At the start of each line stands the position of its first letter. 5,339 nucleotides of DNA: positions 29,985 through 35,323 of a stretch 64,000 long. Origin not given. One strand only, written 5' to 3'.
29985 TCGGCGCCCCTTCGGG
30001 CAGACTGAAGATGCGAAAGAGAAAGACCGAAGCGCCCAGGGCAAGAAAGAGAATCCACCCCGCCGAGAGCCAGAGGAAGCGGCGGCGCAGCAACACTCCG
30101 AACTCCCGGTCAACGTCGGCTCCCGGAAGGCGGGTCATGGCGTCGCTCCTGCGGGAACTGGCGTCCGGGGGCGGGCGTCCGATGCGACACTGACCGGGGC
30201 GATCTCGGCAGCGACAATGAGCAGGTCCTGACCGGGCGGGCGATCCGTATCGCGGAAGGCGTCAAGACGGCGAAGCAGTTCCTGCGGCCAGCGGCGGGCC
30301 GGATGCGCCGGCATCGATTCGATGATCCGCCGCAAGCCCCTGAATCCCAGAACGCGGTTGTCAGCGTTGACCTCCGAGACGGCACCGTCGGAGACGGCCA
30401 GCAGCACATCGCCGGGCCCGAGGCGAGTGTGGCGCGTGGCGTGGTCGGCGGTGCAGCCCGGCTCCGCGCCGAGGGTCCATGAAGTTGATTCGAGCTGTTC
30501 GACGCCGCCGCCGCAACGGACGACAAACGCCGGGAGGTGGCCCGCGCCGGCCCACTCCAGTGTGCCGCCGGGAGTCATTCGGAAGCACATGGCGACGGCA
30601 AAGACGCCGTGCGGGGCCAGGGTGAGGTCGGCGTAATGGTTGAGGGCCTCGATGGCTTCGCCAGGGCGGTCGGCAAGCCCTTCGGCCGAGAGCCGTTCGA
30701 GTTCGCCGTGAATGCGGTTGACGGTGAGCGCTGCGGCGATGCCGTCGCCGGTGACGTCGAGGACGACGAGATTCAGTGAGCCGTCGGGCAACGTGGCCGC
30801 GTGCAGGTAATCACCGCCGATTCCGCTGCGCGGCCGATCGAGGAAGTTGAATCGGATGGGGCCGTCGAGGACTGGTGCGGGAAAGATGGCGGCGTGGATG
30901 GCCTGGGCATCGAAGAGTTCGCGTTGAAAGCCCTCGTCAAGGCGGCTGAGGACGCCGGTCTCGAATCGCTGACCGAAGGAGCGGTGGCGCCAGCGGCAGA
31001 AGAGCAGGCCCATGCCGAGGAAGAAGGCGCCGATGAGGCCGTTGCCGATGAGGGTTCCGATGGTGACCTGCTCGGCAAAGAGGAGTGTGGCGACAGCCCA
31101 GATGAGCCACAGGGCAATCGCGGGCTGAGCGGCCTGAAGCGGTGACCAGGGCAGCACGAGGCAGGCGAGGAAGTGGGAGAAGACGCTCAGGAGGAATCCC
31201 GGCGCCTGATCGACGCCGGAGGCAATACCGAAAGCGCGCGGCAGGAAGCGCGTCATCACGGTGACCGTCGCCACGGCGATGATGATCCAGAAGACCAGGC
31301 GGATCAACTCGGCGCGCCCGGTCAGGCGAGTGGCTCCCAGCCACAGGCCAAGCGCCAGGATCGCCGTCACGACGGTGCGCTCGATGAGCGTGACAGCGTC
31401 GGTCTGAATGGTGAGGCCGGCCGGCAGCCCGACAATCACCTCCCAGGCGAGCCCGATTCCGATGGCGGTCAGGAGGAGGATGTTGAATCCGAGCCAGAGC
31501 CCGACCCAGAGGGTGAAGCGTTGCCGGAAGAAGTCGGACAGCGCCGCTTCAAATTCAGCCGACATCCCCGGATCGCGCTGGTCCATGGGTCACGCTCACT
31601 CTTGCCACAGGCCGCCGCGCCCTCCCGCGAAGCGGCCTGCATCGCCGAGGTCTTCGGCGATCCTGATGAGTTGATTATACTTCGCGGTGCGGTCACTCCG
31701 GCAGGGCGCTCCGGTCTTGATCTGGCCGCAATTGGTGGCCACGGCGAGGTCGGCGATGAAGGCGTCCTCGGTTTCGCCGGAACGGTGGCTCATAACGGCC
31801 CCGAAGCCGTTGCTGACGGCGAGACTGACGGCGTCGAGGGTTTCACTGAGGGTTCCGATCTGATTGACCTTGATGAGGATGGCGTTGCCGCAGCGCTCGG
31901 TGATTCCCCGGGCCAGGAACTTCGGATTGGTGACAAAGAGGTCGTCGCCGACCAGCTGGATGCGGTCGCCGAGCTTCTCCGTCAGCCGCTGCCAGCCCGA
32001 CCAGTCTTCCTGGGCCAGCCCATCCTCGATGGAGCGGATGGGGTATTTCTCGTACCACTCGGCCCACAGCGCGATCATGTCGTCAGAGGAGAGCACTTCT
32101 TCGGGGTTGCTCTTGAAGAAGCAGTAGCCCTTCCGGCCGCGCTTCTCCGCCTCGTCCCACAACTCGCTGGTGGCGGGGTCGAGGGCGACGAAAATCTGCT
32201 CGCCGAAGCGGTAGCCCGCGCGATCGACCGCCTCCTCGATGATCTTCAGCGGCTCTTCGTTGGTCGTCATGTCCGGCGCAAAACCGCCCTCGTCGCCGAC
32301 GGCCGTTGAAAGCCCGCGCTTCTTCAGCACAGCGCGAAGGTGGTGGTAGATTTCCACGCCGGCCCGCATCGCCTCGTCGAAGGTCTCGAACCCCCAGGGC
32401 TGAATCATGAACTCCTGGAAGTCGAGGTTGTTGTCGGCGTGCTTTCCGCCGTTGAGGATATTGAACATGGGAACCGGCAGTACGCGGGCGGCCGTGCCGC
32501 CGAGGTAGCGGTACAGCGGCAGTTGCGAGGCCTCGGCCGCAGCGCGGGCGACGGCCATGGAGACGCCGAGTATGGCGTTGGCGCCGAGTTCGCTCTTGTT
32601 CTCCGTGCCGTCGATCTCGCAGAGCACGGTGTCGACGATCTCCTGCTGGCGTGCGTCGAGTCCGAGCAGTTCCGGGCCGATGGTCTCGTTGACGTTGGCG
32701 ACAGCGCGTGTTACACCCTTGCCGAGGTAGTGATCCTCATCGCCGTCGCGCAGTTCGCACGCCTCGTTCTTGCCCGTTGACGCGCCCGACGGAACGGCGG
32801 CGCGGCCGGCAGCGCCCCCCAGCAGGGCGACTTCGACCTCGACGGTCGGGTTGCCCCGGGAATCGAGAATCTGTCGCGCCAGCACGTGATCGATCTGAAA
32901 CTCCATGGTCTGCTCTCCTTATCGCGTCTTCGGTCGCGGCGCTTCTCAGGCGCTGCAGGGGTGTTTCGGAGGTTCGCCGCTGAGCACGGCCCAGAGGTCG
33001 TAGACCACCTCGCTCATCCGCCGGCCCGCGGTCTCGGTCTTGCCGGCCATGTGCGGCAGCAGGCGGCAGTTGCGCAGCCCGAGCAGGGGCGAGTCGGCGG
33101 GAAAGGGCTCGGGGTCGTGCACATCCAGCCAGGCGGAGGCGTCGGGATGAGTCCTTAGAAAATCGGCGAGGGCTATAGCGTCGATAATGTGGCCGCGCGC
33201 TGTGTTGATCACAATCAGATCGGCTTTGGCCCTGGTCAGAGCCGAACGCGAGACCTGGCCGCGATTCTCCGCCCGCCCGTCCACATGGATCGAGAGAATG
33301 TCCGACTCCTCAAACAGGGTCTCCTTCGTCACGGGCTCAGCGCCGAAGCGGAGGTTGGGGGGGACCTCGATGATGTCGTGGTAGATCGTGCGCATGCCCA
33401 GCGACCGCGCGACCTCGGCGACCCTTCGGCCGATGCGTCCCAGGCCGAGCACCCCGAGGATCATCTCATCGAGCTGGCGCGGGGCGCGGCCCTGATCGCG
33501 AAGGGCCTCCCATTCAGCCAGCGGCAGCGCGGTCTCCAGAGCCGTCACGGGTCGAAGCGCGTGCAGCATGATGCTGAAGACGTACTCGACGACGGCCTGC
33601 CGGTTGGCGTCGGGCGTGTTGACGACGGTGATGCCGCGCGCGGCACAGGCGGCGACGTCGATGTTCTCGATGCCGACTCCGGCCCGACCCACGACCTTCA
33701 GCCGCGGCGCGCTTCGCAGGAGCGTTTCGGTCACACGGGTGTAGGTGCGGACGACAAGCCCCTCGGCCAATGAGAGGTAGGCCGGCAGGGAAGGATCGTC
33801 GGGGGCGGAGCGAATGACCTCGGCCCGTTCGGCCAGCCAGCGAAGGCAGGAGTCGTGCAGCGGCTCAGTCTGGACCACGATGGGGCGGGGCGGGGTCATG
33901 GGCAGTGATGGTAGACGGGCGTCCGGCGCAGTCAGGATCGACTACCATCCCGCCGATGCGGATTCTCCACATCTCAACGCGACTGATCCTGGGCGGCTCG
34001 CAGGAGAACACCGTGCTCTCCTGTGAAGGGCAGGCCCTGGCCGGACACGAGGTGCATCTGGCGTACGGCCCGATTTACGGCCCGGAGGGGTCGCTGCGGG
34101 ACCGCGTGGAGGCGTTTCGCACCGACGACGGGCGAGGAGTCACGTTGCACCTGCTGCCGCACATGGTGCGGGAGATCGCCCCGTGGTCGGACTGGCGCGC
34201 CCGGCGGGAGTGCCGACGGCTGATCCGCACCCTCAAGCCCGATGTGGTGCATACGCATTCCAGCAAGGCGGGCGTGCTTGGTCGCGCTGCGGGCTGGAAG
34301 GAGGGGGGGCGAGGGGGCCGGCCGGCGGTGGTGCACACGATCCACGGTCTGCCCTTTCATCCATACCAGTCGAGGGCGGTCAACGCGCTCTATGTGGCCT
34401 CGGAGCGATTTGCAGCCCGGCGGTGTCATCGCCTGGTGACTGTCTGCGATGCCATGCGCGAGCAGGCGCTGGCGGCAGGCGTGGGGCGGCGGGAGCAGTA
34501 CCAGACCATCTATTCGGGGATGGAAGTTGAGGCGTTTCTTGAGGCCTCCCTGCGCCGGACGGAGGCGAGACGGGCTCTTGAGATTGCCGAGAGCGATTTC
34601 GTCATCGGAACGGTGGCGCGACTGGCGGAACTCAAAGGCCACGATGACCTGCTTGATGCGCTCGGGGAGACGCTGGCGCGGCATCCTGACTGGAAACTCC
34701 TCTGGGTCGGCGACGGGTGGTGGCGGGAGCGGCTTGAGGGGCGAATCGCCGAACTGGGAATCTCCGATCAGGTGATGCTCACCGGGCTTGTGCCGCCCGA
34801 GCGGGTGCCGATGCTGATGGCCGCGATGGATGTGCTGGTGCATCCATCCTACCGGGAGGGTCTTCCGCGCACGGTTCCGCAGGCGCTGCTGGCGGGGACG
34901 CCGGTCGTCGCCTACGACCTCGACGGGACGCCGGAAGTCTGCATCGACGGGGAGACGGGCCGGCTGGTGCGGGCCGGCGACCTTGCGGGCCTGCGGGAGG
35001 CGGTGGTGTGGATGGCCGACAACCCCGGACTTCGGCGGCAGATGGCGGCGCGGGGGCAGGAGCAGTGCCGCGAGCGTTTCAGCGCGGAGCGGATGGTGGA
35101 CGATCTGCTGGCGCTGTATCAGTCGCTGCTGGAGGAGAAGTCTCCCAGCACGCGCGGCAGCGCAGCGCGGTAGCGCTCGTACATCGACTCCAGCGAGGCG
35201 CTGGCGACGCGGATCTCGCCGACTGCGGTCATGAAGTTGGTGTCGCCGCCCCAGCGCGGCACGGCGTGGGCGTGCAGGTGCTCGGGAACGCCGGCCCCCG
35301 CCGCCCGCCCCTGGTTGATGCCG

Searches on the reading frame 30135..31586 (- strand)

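Call 77: search_protein_families(library=pfam, proteins=[window:30135-31586:-], max_evalue=0.00001)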
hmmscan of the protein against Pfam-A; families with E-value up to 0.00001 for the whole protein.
window:30135-31586:- (483 aa): 1 family
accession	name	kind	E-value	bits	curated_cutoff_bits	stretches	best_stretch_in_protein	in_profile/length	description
PF07228.17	SpoIIE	-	3.4e-27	96.1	25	1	267-461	1-190/192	Stage II sporulation protein E (SpoIIE)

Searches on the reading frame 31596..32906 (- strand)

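Call 77: search_protein_families(library=pfam, proteins=[window:31596-32906:-], max_evalue=0.00001)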
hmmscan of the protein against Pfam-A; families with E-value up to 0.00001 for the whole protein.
window:31596-32906:- (436 aa): 2 families
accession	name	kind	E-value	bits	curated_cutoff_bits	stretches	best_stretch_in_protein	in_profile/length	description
PF00113.28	Enolase_C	-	1.4e-124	415.7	21.5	1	141-429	2-290/296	Enolase, C-terminal TIM barrel domain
PF03952.21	Enolase_N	-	4.1e-59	198.9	35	1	5-135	1-131/131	Enolase, N-terminal domain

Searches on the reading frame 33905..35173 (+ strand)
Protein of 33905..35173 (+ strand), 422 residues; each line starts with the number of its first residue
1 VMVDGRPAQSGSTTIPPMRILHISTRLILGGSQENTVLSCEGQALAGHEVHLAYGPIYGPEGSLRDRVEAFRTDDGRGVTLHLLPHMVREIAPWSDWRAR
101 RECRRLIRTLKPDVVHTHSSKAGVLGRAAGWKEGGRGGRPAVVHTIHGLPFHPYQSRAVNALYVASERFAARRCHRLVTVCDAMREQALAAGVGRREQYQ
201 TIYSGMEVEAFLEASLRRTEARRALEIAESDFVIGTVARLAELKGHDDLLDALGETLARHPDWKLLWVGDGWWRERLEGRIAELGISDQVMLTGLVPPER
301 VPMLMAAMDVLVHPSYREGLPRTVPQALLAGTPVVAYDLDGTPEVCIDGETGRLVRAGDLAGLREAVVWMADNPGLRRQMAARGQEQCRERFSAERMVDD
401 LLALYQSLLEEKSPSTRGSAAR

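Call 77: search_protein_families(library=pfam, proteins=[window:33905-35173:+], max_evalue=0.00001)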
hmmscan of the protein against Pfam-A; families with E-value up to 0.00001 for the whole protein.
window:33905-35173:+ (422 aa): 6 families
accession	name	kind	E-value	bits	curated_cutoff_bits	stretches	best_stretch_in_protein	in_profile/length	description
PF00534.26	Glycos_transf_1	-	1.8e-34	119.2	26.4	1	218-386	2-171/172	Glycosyl transferases group 1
PF13692.12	Glyco_trans_1_4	-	3.2e-30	105.7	27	1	232-372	2-141/142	Glycosyl transferases group 1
PF13439.12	Glyco_transf_4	-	1.5e-21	77.6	28.5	1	39-208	11-168/170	Glycosyltransferase Family 4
PF13579.12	Glyco_trans_4_4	-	2.3e-21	77.2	29.7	1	30-199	1-152/158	Glycosyl transferase 4-like domain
PF13524.12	Glyco_trans_1_2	-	2.4e-09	37.7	25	1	255-403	7-144/144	Glycosyl transferase-like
PF13477.12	Glyco_trans_4_2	-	8.6e-06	26.4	23.4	0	100-173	64-131/139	Glycosyl transferase 4-like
